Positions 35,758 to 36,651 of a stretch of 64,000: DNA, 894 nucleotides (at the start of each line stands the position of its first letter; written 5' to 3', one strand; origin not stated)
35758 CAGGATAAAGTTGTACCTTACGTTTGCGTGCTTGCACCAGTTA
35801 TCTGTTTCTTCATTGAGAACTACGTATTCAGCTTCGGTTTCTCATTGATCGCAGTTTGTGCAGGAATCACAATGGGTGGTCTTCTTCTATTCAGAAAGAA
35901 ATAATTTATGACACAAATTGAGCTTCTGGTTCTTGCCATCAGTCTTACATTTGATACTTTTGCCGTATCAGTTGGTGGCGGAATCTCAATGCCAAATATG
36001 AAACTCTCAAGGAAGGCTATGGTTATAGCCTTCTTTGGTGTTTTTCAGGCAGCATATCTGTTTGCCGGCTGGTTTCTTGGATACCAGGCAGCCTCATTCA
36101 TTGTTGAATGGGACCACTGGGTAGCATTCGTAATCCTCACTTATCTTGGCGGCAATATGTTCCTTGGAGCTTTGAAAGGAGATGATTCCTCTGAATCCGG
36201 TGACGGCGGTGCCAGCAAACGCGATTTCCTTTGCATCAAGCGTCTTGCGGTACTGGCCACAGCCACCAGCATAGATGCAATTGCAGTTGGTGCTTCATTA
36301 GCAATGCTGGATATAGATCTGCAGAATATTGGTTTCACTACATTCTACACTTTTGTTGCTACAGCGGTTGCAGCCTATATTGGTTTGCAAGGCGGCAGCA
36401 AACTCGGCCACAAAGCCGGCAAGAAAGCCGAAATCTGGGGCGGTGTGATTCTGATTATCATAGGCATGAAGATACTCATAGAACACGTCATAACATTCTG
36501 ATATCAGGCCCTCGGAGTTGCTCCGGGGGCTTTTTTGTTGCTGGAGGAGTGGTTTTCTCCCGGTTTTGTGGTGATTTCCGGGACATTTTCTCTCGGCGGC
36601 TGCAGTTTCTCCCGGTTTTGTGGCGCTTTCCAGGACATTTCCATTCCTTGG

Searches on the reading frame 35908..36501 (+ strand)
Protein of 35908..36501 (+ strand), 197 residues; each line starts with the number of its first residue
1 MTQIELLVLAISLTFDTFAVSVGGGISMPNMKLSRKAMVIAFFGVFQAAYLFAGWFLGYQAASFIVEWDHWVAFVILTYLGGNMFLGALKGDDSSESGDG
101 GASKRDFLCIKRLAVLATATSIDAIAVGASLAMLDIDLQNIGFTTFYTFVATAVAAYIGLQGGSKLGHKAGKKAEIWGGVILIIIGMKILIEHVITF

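Call 13: search_protein_families(library=pfam, proteins=[window:35908-36501:+])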
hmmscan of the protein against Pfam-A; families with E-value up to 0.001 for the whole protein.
window:35908-36501:+ (197 aa): 1 family
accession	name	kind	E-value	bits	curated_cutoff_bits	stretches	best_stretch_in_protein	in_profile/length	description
PF02659.21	Mntp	-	4.8e-36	124.3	24.4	1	31-190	2-152/152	Putative manganese efflux pump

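Call 26: find_encoding_contigs(protein=window:35908-36501:+, flank=10000, max_places=10)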
Protein window:35908-36501:+ (197 aa): no gene with exactly this product is on record in the collection.
